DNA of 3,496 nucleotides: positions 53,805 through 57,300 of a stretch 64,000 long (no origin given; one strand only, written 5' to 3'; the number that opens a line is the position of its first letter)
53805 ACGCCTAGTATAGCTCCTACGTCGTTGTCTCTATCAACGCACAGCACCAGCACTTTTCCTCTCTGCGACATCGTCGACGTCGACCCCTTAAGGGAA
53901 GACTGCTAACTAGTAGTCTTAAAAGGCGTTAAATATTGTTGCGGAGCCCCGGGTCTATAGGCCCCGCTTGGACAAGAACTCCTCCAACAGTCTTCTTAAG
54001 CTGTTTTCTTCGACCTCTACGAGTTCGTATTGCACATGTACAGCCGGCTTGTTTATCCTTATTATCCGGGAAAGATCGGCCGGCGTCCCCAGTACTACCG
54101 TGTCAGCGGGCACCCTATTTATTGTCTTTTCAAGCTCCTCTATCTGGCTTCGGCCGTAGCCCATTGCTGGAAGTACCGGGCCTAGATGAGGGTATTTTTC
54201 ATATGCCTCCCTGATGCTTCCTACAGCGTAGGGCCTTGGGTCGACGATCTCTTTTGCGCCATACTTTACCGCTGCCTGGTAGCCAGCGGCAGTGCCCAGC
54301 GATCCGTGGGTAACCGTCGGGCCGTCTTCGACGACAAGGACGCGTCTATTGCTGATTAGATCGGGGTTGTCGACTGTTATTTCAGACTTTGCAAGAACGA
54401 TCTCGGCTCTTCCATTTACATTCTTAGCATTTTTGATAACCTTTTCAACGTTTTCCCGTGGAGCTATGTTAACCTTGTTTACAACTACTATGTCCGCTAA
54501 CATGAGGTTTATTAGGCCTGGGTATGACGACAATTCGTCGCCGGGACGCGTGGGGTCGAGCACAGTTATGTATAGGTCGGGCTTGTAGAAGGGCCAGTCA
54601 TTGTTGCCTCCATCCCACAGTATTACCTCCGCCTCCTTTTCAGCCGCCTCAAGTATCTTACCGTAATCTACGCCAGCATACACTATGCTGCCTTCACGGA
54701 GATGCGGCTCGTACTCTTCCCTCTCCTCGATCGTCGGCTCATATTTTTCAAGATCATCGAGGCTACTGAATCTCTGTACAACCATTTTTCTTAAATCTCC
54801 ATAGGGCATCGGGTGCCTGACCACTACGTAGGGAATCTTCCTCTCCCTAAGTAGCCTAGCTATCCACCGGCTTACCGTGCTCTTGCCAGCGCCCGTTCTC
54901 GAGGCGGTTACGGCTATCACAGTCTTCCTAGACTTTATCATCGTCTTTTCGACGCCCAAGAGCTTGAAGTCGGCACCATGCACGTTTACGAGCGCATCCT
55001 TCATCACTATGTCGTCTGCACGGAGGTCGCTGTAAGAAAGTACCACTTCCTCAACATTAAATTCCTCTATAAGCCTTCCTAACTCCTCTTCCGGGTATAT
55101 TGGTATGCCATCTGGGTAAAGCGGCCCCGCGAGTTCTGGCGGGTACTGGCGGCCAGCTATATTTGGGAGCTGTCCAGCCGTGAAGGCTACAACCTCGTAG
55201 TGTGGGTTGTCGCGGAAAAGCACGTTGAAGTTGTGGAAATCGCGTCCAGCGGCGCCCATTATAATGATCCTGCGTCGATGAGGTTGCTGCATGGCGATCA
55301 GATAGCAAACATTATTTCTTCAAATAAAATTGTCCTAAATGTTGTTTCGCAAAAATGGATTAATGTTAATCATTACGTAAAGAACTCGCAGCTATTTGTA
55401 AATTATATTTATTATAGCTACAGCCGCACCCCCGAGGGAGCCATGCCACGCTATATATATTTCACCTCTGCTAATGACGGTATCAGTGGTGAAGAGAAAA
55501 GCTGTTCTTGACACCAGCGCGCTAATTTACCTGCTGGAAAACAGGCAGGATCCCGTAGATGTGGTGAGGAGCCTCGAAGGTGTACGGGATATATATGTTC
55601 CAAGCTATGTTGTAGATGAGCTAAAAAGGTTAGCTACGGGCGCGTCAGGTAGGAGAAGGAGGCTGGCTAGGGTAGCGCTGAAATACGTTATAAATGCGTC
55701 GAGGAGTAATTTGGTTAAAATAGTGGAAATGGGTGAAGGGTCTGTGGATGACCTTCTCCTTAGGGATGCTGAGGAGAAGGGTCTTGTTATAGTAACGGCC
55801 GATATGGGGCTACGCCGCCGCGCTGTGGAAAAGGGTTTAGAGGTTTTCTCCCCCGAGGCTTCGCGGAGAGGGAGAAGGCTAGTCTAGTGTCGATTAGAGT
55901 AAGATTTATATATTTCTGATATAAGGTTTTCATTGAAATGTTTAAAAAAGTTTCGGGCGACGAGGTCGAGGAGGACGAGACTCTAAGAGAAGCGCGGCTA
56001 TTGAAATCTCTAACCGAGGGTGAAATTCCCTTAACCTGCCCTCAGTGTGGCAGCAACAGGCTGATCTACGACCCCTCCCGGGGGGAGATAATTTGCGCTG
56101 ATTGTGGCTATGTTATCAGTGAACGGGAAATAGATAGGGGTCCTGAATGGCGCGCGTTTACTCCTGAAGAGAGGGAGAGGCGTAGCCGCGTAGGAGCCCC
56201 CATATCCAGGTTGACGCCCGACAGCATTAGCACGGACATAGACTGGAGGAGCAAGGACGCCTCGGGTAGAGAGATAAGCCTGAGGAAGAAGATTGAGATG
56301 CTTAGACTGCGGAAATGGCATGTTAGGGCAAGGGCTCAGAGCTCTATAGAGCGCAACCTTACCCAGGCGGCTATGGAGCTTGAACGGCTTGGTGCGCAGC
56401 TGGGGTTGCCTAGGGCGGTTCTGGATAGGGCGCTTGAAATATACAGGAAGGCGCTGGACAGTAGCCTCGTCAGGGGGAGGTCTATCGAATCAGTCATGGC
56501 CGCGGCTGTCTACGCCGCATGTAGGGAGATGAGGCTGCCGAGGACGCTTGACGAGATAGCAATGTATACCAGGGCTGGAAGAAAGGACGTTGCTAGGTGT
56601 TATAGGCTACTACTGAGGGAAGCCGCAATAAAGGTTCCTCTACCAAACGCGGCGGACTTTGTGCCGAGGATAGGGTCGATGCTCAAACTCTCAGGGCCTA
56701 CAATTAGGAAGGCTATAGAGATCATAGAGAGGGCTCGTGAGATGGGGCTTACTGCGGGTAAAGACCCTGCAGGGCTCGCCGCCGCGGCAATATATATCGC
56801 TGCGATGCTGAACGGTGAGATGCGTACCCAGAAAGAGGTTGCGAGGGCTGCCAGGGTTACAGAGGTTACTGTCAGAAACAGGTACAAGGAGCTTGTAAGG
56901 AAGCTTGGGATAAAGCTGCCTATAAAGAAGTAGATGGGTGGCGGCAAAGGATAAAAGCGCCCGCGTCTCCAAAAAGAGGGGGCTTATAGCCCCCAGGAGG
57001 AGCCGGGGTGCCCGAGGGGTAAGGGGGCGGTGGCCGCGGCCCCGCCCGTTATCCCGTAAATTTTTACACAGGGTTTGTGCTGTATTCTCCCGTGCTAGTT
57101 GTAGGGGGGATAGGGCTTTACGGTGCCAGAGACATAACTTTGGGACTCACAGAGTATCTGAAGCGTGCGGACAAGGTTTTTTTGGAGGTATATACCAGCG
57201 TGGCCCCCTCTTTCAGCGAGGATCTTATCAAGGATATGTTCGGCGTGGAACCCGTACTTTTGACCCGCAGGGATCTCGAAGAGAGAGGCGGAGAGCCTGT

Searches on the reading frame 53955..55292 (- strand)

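Call 11: search_protein_families(library=pfam, proteins=[window:53955-55292:-])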
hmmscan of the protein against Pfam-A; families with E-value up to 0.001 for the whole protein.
window:53955-55292:- (445 aa): 1 family
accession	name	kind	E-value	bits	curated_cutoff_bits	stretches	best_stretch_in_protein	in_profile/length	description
PF02492.25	cobW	-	0.00044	20.3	20.7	0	236-299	113-179/180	CobW/HypB/UreG, nucleotide-binding domain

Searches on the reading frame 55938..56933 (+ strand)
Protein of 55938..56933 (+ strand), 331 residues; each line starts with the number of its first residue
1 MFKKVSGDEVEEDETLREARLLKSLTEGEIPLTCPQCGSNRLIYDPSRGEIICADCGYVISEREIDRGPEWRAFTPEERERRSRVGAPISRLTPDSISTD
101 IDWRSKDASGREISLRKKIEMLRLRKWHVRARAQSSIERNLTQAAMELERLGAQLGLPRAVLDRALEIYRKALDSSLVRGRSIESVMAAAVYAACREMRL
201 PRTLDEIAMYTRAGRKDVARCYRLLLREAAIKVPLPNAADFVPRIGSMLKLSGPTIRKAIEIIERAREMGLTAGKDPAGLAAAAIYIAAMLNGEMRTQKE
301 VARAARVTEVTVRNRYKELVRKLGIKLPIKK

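Call 11: search_protein_families(library=pfam, proteins=[window:55938-56933:+])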
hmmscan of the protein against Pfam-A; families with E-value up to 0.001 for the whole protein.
window:55938-56933:+ (331 aa): 3 families
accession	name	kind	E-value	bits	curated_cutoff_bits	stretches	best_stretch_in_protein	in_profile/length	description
PF00382.24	TFIIB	-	1.1e-43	147.6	23.6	2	232-321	2-91/92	Transcription factor TFIIB repeat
PF08271.17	Zn_Ribbon_TF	-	2.1e-18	66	29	1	33-74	2-43/43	TFIIB zinc-binding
PF21886.1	BRF2-like_C_cyclin_rpt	-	4.8e-05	23.9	27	0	256-317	34-96/138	BRF2-like, C-terminal cyclin repeat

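Call 12: find_encoding_contigs(protein=window:55938-56933:+, flank=3000, max_places=6)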
Protein window:55938-56933:+ (331 aa): 3 contigs read that carry it; 1 place shown.
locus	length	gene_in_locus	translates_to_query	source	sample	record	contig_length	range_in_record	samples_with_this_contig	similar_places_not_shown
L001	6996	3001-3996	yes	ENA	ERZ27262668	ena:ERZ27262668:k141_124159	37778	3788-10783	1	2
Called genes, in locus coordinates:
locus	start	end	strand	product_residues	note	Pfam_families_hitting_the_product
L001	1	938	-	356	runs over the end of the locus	PF04123:DUF373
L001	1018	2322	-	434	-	-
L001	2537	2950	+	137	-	PF01850:PIN (weak), PF13638:PIN_4 (weak), PF18477:PIN_9, PF02639:DUF188 (faint)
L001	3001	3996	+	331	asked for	PF08271:Zn_Ribbon_TF, PF00382:TFIIB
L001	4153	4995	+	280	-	PF00590:TP_methylase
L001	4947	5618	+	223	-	PF04010:DUF357, PF01467:CTP_transf_like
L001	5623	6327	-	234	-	PF04493:Endonuclease_5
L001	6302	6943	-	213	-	PF01997:Translin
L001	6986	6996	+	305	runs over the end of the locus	PF00557:Peptidase_M24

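Call 23: find_homologous_proteins(query=window:55938-56933:+, max_evalue=1e-60)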
Query window:55938-56933:+ (331 aa): 3996 proteins with E <= 1e-60 among 8000 candidates; the best 120 are listed.
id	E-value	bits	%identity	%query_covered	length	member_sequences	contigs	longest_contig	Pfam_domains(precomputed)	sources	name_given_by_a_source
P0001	3.1e-206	701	99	100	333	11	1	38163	PF00382.25,PF08271.18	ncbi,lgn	-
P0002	3.7e-164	563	85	92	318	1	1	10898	PF21886.2,PF00382.25,PF08271.18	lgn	-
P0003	1.3e-163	562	86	91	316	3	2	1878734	PF21886.2,PF00382.25,PF08271.18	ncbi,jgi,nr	ncbi:transcription initiation factor IIB [Infirmifilum sp. SLHALR2]|nr:MAG: transcription initiation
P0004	2.7e-163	560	86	91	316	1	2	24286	PF21886.2,PF00382.25,PF08271.18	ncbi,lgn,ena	-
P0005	2.8e-163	560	83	95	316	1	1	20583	PF21886.2,PF00382.25,PF08271.18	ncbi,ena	-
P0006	7.9e-163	559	86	91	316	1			PF21886.2,PF00382.25,PF08271.18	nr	nr:transcription initiation factor IIB [Infirmifilum lucidum]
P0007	1.1e-162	559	82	96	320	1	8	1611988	PF21886.2,PF00382.25,PF08271.18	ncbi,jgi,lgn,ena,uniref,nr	ncbi:MAG: transcription initiation factor IIB [Infirmifilum sp.]|jgi:transcription initiation factor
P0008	1.1e-162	558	86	91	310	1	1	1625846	PF21886.2,PF00382.25,PF08271.18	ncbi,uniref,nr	ncbi:transcription initiation factor IIB [Infirmifilum lucidum]|uniref:Transcription initiation fact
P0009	1.5e-162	558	85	92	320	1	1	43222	PF21886.2,PF00382.25,PF08271.18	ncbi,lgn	ncbi:MAG: transcription initiation factor IIB [Infirmifilum sp.]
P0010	2.0e-162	558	84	92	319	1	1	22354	PF21886.2,PF00382.25,PF08271.18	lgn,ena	-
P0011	1.8e-161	555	84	91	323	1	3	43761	PF00382.25,PF04545.23,PF08271.18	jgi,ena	-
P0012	4.8e-161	553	84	91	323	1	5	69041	PF00382.25,PF04545.23,PF08271.18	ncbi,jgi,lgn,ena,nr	ncbi:MAG: transcription initiation factor IIB [Thermoproteales archaeon]|nr:transcription initiation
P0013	5.7e-161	553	84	91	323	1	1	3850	PF00382.25,PF04545.23,PF08271.18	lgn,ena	-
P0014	6.2e-161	553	84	91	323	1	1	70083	PF00382.25,PF04545.23,PF08271.18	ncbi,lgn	-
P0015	7.9e-161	552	84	91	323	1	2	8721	PF00382.25,PF04545.23,PF08271.18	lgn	-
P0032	1.9e-157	541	76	100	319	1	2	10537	PF00382.25,PF08271.18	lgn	-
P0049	1.2e-155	535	76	98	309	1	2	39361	PF00382.25,PF08271.18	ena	-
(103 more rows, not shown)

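Call 24: find_encoding_contigs(protein=P0032, flank=10000, max_places=4)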
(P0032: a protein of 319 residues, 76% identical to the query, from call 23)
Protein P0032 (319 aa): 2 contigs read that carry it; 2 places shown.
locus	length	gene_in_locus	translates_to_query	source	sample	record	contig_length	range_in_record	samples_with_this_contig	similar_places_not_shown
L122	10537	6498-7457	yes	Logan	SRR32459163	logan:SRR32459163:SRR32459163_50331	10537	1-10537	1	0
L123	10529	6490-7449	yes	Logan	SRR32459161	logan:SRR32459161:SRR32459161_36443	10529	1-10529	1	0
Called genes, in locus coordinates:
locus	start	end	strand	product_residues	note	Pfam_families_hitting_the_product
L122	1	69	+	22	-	?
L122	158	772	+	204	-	PF13207:AAA_17, PF13238:AAA_18, PF13671:AAA_33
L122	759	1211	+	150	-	PF01877:RNA_binding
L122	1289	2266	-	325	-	PF23023:Anti-Pycsar_Apyc1, PF00753:Lactamase_B, PF12706:Lactamase_B_2 (weak)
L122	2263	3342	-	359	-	PF01170:UPF0020, PF13649:Methyltransf_25 (weak), PF13847:Methyltransf_31 (weak)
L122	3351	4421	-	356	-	PF04123:DUF373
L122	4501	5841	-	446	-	-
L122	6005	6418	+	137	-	PF13638:PIN_4 (weak), PF18477:PIN_9 (weak)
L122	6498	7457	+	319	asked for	PF08271:Zn_Ribbon_TF, PF00382:TFIIB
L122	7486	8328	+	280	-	PF00590:TP_methylase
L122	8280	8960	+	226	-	PF04010:DUF357, PF01467:CTP_transf_like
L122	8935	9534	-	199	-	PF04493:Endonuclease_5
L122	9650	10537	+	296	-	?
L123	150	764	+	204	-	PF13207:AAA_17, PF13238:AAA_18, PF13671:AAA_33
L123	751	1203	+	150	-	PF01877:RNA_binding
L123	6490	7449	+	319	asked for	PF08271:Zn_Ribbon_TF, PF00382:TFIIB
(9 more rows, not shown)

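Call 25: find_encoding_contigs(protein=P0049, flank=10000, max_places=4)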
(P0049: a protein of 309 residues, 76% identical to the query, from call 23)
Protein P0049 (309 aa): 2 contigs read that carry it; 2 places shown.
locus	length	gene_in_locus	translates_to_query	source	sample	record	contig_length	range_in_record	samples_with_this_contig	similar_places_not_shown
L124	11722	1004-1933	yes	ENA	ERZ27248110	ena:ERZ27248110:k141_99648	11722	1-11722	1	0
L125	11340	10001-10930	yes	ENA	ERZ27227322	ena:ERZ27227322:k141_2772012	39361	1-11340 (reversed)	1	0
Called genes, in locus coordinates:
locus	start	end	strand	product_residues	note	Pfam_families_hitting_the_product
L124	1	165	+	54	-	?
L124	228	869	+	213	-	PF00753:Lactamase_B (faint), PF13483:Lactamase_B_3, PF12706:Lactamase_B_2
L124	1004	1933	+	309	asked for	PF08271:Zn_Ribbon_TF, PF00382:TFIIB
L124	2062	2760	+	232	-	PF22421:SYY_C-terminal (weak), PF27540:Mb1296_C (weak)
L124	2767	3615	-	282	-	PF02540:NAD_synthase, PF03054:tRNA_Me_trans (faint), PF06508:QueC (faint)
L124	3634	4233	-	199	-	PF00857:Isochorismatase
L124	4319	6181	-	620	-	PF02730:AFOR_N, PF01314:AFOR_C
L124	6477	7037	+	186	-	PF03477:ATP-cone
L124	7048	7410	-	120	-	-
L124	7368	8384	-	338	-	-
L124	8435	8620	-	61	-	-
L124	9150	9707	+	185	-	-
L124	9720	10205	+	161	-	PF01980:TrmO_N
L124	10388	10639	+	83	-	-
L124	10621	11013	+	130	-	PF01850:PIN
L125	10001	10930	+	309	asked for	PF08271:Zn_Ribbon_TF, PF00382:TFIIB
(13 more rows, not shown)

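Call 26: find_encoding_contigs(protein=P0005, flank=10000, max_places=4)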
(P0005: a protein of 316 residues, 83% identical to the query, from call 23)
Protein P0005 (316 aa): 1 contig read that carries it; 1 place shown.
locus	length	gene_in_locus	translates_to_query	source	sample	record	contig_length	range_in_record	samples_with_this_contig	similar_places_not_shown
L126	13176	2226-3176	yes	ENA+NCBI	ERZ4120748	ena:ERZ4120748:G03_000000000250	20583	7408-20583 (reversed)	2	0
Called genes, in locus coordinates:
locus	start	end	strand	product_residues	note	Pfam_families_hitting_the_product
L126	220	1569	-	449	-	PF02492:cobW (faint)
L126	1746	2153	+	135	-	PF01850:PIN (faint), PF13638:PIN_4 (weak), PF18477:PIN_9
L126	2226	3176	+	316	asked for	PF08271:Zn_Ribbon_TF, PF00382:TFIIB, PF21886:BRF2-like_C_cyclin_rpt (faint), PF00382:TFIIB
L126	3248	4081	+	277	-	PF00590:TP_methylase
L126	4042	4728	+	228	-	PF04010:DUF357, PF01467:CTP_transf_like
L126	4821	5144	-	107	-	-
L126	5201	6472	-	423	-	PF01336:tRNA_anti-codon (faint), PF00152:tRNA-synt_2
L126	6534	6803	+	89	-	PF01199:Ribosomal_L34e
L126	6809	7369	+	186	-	PF02224:Cytidylate_kin (faint), PF13189:Cytidylate_kin2, PF13238:AAA_18, PF13521:AAA_28 (faint), PF13671:AAA_33 (faint), PF00406:ADK (weak), PF13207:AAA_17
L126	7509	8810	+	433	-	PF00009:GTP_EFTU, PF03144:GTP_EFTU_D2, PF03143:GTP_EFTU_D3, PF22594:GTP-eEF1A_C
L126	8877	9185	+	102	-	PF00338:Ribosomal_S10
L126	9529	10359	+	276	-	PF01040:UbiA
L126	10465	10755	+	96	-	PF04756:OST3_OST6 (weak)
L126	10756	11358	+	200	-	-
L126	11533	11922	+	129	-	-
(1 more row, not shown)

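Call 42: find_encoding_contigs(protein=P0001, flank=10000, max_places=4)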
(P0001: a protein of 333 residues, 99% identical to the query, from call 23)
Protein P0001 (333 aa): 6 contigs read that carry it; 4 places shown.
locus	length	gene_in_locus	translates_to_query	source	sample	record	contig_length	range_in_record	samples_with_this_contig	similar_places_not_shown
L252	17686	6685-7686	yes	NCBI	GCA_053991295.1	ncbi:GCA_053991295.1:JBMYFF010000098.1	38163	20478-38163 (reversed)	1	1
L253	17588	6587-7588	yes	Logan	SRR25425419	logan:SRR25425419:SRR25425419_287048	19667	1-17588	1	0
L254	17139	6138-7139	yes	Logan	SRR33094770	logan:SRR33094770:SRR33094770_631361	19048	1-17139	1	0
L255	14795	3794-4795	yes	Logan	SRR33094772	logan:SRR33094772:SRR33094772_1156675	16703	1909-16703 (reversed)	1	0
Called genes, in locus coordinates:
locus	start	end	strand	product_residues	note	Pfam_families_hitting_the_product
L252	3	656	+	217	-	?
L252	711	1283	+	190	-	PF13207:AAA_17, PF13238:AAA_18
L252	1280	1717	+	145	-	PF01877:RNA_binding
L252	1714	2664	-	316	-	PF23023:Anti-Pycsar_Apyc1 (faint), PF00753:Lactamase_B (weak), PF12706:Lactamase_B_2 (weak)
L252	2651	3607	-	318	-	PF01170:UPF0020, PF03602:Cons_hypoth95 (faint)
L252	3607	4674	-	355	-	PF04123:DUF373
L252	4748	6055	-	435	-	-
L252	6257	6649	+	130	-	PF13638:PIN_4 (faint), PF18477:PIN_9 (weak)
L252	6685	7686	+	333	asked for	PF08271:Zn_Ribbon_TF, PF00382:TFIIB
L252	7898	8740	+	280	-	PF00590:TP_methylase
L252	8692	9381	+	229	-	PF04010:DUF357, PF01467:CTP_transf_like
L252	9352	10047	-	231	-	PF04493:Endonuclease_5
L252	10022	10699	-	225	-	PF01997:Translin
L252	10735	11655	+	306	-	PF00557:Peptidase_M24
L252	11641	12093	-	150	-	PF01022:HTH_5 (weak), PF01638:HxlR, PF01047:MarR (weak), PF13601:HTH_34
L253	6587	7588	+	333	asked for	PF08271:Zn_Ribbon_TF, PF00382:TFIIB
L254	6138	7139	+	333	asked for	PF08271:Zn_Ribbon_TF, PF00382:TFIIB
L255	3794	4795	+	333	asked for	PF08271:Zn_Ribbon_TF, PF00382:TFIIB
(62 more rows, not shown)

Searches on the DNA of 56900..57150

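Call 7: search_rna_families(source=window, start=56900, end=57150, threshold=evalue, max_evalue=10, show_alignments=3)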
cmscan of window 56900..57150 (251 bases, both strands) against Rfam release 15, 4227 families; matches with E-value up to 10: 4.
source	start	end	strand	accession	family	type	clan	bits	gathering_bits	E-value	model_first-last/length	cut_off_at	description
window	56951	57027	-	RF02837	anti-hemB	Gene; sRNA;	-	15.1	49.5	0.32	1-81/81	no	Burkholderia RNA 7 (anti-hemB)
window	57055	57122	+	RF00157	SNORD39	Gene; snRNA; snoRNA; CD-box;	CL00057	15.1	35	1.1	1-80/80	no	Small nucleolar RNA SNORD55/SNORD39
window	57022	57050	+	RF00802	mir-207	Gene; miRNA;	-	13.4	88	8.8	1-78/78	no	mir-207 microRNA precursor family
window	56913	57019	+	RF02341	ncrMT1302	Gene; sRNA;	-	13.2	45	4.7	1-109/109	no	Mycobacterium sRNA ncrMT1302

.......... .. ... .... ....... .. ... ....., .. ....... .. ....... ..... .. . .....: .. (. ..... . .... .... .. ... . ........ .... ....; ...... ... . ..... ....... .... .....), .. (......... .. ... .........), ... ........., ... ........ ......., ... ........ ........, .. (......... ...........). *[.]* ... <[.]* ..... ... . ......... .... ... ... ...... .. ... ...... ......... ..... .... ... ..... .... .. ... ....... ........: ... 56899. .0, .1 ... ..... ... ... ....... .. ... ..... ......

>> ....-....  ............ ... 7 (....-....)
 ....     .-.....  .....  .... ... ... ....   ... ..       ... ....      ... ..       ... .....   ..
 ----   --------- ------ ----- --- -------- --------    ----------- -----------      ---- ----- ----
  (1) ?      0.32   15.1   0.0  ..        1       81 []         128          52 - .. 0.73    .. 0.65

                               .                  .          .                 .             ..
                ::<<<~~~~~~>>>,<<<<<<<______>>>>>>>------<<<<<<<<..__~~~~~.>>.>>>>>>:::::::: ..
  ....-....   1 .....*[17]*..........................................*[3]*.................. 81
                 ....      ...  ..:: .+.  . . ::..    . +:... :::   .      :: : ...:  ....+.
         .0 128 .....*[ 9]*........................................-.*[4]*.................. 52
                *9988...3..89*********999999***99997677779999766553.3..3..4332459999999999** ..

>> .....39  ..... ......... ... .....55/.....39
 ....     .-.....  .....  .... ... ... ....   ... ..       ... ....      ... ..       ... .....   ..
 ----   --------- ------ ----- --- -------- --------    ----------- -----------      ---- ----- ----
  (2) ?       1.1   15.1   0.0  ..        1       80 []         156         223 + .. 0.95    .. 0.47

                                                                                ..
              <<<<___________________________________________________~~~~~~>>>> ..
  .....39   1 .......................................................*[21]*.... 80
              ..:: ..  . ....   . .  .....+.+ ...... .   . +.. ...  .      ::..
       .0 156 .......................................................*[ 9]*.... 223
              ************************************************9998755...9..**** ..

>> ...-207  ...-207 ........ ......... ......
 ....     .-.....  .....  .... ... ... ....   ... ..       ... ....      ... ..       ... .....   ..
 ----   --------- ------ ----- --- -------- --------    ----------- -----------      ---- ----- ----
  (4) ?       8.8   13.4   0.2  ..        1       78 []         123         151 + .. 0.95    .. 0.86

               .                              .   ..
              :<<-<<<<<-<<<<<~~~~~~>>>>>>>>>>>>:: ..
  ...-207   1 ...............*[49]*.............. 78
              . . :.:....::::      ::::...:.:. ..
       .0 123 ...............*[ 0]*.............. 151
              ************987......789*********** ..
